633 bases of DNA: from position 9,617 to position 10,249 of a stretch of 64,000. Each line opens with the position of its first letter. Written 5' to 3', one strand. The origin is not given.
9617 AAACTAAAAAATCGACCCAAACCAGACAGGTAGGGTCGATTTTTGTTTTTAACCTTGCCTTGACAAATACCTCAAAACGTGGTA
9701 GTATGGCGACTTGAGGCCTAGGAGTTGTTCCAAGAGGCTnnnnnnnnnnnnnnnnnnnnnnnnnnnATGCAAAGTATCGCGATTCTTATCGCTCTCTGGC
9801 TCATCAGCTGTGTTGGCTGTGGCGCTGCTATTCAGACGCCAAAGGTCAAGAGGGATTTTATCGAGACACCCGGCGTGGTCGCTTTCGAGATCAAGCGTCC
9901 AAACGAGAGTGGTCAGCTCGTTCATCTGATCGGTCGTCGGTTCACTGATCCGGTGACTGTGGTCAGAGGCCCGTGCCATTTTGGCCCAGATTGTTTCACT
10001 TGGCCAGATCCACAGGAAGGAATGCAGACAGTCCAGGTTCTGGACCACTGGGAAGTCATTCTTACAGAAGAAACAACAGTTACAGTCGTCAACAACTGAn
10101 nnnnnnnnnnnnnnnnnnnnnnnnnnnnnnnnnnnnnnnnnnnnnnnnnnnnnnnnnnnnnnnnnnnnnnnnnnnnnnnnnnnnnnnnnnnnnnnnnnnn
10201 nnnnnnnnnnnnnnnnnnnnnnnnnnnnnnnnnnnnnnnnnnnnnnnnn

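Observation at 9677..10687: GC-rich island encoding two small lipoproteins/secreted proteins with their own promoter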

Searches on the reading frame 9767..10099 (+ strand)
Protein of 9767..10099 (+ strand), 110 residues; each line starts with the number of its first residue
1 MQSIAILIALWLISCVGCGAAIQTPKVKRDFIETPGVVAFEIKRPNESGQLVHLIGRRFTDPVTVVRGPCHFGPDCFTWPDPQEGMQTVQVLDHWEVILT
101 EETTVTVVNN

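Call 4: search_protein_families(library=pfam, proteins=[window:9767-10099:+], max_evalue=1)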
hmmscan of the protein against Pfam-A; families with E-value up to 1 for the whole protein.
window:9767-10099:+ (110 aa): 0 families

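Call 5: search_protein_families(library=ncbifam, proteins=[window:9767-10099:+], max_evalue=1)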
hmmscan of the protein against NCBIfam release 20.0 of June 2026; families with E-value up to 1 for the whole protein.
window:9767-10099:+ (110 aa): 0 families

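Call 8: find_homologous_proteins(query=window:9767-10099:+, max_evalue=0.01)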
Query window:9767-10099:+: 6 candidates shared short words with the query, none scored E <= 0.01.

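Call 26: search_protein_representatives(protein=window:9767-10099:+)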
Query: 110 residues. Proteins with E-value up to 0.001 (for the whole library): 6; up to 1e-10: 2; up to 1e-30: 0. The best 6 are listed.
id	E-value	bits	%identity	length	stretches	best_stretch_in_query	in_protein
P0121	1.8e-13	66.5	41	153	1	6-110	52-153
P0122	2.6e-11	59.5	39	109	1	8-108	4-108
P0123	1.9e-06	43.8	29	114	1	11-103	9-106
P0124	2.9e-05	40.1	34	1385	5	69-96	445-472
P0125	2.3e-04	37.1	41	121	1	8-72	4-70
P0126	5.7e-04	35.9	39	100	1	1-104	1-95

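Call 29: find_encoding_contigs(protein=P0121, flank=5000, max_places=3)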
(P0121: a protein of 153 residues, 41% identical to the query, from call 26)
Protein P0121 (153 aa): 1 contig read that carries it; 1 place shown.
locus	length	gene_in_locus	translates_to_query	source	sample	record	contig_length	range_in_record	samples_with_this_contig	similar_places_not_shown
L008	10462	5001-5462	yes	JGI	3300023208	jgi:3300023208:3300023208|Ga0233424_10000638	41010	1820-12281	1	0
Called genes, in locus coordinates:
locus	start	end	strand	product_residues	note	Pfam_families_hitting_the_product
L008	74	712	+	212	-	PF00156:Pribosyltran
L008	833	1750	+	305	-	PF01207:Dus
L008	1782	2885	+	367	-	PF13091:PLDc_2, PF00614:PLDc (faint), PF13091:PLDc_2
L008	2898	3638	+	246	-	PF23023:Anti-Pycsar_Apyc1, PF00753:Lactamase_B, PF12706:Lactamase_B_2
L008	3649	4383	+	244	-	PF02096:60KD_IMP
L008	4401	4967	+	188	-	PF01145:Band_7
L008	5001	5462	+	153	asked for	-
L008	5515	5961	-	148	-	-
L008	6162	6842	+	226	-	PF01628:HrcA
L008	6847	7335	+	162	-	PF01025:GrpE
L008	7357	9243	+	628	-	PF00012:HSP70, PF06723:MreB_Mbl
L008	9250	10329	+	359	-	PF00226:DnaJ, PF01556:DnaJ_C, PF00684:DnaJ_CXXCXGXG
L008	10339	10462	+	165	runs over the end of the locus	PF04542:Sigma70_r2, PF08281:Sigma70_r4_2, PF04545:Sigma70_r4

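Call 30: find_encoding_contigs(protein=P0122, flank=5000, max_places=3)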
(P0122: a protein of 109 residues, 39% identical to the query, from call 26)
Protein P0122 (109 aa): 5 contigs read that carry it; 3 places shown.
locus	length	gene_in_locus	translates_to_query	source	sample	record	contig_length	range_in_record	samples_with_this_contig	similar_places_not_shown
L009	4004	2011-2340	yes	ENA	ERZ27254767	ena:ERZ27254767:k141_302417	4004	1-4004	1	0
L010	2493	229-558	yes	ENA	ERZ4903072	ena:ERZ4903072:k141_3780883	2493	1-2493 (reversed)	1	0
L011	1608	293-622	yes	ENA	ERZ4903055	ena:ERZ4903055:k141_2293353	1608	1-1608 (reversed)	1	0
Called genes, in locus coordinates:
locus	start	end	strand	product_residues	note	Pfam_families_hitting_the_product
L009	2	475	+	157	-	?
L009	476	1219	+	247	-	PF02096:60KD_IMP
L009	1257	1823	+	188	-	PF01145:Band_7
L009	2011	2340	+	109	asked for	-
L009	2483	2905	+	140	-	-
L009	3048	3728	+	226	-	PF08461:WHD_RNase_R (weak), PF01628:HrcA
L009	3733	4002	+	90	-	?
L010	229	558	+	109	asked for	-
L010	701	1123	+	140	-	-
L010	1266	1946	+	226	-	PF08461:WHD_RNase_R (weak), PF01628:HrcA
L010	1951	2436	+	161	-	PF01025:GrpE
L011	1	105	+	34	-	?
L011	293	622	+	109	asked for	-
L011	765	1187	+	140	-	-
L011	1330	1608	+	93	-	?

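Call 37: find_encoding_contigs(protein=P0123, flank=4000, max_places=3)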
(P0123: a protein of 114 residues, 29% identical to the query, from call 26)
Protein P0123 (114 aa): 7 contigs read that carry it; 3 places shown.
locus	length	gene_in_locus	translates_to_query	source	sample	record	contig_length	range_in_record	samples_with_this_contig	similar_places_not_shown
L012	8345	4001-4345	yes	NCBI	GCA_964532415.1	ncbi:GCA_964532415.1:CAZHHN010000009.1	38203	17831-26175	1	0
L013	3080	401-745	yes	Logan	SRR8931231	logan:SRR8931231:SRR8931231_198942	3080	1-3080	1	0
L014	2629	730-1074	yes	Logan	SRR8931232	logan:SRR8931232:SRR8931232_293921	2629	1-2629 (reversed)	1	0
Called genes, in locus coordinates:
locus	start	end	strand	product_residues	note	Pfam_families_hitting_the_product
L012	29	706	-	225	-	-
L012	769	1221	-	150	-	-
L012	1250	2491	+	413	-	PF01566:Nramp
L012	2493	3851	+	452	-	PF00753:Lactamase_B, PF23023:Anti-Pycsar_Apyc1 (weak), PF12706:Lactamase_B_2, PF16661:Lactamase_B_6, PF10996:Beta-Casp, PF07521:RMMBL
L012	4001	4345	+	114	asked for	-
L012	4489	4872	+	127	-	-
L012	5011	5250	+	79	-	-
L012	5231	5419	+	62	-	-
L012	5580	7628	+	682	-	PF00270:DEAD (faint), PF04851:ResIII, PF17757:UvrB_inter, PF27431:UvrB_3rd, PF00271:Helicase_C, PF12344:UvrB, PF02151:UVR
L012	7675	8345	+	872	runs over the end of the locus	PF02463:SMC_N (faint), PF03193:RsgA_GTPase (faint), PF13191:AAA_16 (faint), PF13304:AAA_21 (faint), PF13476:AAA_23 (faint), PF13555:AAA_29 (faint), PF17760:UvrA_inter, PF00005:ABC_tran (weak), +3 more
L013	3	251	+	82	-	?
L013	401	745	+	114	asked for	-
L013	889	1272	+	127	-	-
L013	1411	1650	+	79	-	-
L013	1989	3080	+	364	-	?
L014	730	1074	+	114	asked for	-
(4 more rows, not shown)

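Call 38: find_encoding_contigs(protein=P0126, flank=4000, max_places=3)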
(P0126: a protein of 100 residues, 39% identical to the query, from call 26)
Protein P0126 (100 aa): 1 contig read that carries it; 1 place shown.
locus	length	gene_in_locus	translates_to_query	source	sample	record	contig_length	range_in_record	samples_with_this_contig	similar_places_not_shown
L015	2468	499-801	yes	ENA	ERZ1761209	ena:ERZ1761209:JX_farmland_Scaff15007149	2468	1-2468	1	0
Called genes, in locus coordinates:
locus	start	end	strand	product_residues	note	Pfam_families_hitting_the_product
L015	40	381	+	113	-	-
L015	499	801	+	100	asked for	-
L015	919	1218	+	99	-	-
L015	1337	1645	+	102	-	-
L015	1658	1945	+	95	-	-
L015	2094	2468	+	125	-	?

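Call 49: find_related_loci(query=A5, collection=metagenome_contigs, flank=3000)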
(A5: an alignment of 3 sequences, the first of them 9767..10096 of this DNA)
Query A5 (110 aa) in metagenome_contigs; peptide patterns used: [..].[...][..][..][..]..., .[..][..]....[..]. (x = any residue, [..] = any of these).
235 stretches matched a pattern; 1 encode a relative of the query (tblastn E <= 1e-3); 1 distinct loci.
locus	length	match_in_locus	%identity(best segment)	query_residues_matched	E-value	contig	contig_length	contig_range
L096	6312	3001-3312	41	4-110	1e-20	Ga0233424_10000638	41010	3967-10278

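Call 55: list_cluster_members(proteins=[P0123, P0126, P0122, P0121, P0083, P0098, L012:5580-7628:+])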
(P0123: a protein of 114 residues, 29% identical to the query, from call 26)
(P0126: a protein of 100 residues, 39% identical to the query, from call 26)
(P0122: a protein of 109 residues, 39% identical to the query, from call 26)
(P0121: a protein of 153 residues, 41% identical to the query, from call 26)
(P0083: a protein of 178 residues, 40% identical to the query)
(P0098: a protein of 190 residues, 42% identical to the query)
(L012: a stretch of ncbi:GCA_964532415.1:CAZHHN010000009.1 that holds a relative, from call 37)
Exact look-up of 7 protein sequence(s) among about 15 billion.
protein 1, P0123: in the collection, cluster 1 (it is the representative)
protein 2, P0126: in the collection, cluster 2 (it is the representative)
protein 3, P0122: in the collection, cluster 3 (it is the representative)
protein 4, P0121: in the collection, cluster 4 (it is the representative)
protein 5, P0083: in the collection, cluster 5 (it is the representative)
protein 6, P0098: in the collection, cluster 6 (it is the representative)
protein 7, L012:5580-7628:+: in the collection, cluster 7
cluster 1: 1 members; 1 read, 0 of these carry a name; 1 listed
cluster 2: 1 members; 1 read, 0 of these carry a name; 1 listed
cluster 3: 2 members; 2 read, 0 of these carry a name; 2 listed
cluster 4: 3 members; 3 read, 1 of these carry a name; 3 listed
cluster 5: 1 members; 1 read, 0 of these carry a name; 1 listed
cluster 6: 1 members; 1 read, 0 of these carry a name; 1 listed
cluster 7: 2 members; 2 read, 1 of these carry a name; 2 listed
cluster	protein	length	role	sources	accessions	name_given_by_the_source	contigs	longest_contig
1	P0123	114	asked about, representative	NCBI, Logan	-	-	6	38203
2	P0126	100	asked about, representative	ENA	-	-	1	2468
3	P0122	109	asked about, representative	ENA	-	-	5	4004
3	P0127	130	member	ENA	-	-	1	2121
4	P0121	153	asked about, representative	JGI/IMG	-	-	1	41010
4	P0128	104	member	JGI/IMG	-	hypothetical protein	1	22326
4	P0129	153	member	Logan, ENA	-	-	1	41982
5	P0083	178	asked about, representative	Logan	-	-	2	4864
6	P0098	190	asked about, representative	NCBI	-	-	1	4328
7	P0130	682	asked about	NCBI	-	-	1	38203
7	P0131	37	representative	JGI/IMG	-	hypothetical protein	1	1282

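Call 56: predict_structure(alignment_id=A4)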
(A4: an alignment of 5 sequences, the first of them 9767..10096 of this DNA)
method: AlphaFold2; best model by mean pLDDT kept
length: 110 residues; sequences in the alignment: 5
mean_pLDDT: 79.5   pTM: 0.61
mean pLDDT of the five models: 79.5, 79.1, 79.0, 77.6, 77.1
residues with pLDDT >= 90: 58; 70-90: 15; 50-70: 24; < 50: 13
segments of 3 or more residues with pLDDT < 50: 1-3, 17-25
pLDDT, mean of each block of 10 residues (from residue 1): 54 51 55 94 95 95 92 85 93 92 69
secondary structure, 60 per line:
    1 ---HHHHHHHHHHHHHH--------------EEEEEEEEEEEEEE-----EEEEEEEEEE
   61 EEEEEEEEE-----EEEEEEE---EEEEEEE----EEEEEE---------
elements in order: H4-17 E32-45 E51-69 E75-81 E85-91 E96-101

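Call 61: fold_search(model_id=the predicted structure, library=pdb)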
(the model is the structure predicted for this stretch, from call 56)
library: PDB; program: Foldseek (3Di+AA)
matches with E <= 10: 944; with E <= 0.001: 0
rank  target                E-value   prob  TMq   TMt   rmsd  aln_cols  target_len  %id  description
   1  9mvz_A                2.2e-01  0.16  0.16  0.13  17.6       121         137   10  Tripartite complex of MmpL5-S5-AcpM from Mycolicibacterium smegmatis (released 2025-07-30)
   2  5d76_B                3.5e-01  0.21  0.22  0.14   8.5        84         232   20  The crystal structure of Ly7917 with the hydrolyzing product of MDP (released 2016-08-17)
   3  1kgi_C                3.7e-01  0.23  0.20  0.19  11.9       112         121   11  Rat transthyretin (also called prealbumin) complex with 3,3',5,5'-tetraiodothyroacetic acid (t4ac) (released 2002-11-27)
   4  6fzl_A                4.3e-01  0.30  0.22  0.21  11.6       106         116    8  Crystal structure of human transthyretin double mutant K35T/T119M (released 2019-03-27)
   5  8j67_C                4.8e-01  0.66  0.34  0.24   7.3       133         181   10  Crystal structure of Toxoplasma gondii M2AP (released 2023-08-30)
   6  1x7t_A                5.0e-01  0.23  0.22  0.21  11.8       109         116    8  Structure of TTR R104H: a non-amyloidogenic variant with protective clinical effects (released 2005-03-22)
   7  1f86_A                5.3e-01  0.25  0.20  0.19  11.7       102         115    8  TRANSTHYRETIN THR119MET PROTEIN STABILISATION (released 2001-06-29)
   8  9kz1                  5.9e-01  0.28  0.23  0.27   8.3        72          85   18  Crystal structure of PlySb from a chimeolysin ClyR (released 2025-10-22)
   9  5v1d_B                5.9e-01  0.04  0.11  0.09  15.0        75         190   17  Complex structure of the bovine PERK luminal domain and its substrate peptide (released 2018-02-14)
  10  4q14_A                6.6e-01  0.18  0.21  0.20  13.0       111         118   12  Crystal structure of 5-hydroxyisourate hydrolase from Brucella melitensis (released 2014-05-21)
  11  3a4f_A                6.9e-01  0.20  0.22  0.21  11.8       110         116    7  Crystal Structure of Human Transthyretin (E54K) (released 2009-12-22)
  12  1tsh_A                6.9e-01  0.18  0.22  0.19  12.5       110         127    8  TERTIARY STRUCTURES OF THREE AMYLOIDOGENIC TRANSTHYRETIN VARIANTS AND IMPLICATIONS FOR AMYLOID FIBRIL FORMATION (released 1997-04-21)
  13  7kjj_B                7.3e-01  0.21  0.19  0.18  11.2        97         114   14  Reconstructed ancestor of HIUases and Transthyretins (released 2021-05-19)
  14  9rxm_A                7.3e-01  0.21  0.20  0.14  11.3        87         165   10  Cryo-EM structure of TCRpriv/pMHC (released 2025-08-13)
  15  5oq0                  7.3e-01  0.18  0.21  0.20  11.5       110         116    9  Crystal structure of transthyretin mutant 87-110-117 (released 2017-12-27)
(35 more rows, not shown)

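Call 65: search_protein_families(library=pfam, proteins=[L009:2483-2905:+, L012:4489-4872:+], max_evalue=0.01)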
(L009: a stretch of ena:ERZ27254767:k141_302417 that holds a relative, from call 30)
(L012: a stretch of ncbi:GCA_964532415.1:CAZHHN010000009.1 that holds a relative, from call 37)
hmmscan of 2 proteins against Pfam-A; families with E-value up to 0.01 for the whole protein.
L009:2483-2905:+ (140 aa): 0 families

L012:4489-4872:+ (127 aa): 0 families

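Call 76: search_protein_families(library=padloc, proteins=[window:9767-10099:+], max_evalue=0.1)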
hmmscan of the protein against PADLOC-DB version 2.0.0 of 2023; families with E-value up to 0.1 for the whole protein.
window:9767-10099:+ (110 aa): 0 families

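Call 77: search_protein_families(library=phrogs, proteins=[window:9767-10099:+], max_evalue=0.1)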
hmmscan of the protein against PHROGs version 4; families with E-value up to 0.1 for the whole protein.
window:9767-10099:+ (110 aa): 0 families

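Call 84: search_solved_structures(query=A4, max_evalue=1)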
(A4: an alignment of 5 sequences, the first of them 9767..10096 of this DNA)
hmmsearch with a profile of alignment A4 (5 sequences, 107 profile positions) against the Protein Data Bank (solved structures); distinct sequences matched with E-value up to 1: 2.
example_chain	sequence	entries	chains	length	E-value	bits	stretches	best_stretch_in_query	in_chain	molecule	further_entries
6ljl_A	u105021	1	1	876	0.6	13.4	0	1-61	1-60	Heparinase II/III-like protein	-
6lja_A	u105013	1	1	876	0.6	13.4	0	1-61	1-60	Heparinase II/III-like protein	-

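Call 87: search_protein_families(library=pfam, proteins=[P0124], max_evalue=0.001)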
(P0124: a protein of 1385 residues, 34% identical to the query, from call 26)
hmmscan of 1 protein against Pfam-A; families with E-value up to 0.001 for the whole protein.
P0124 (1385 aa): 3 families
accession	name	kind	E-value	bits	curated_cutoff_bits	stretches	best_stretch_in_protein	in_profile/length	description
PF24421.1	Ig_J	-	8.2e-08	32.7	29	0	738-784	42-91/104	Tip attachment protein J, Ig-like domain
PF14454.12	Prok_Ub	-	5e-05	23.5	25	0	455-495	16-57/64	Prokaryotic Ubiquitin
PF00041.27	fn3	-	0.00029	21.4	25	0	714-784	8-75/84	Fibronectin type III domain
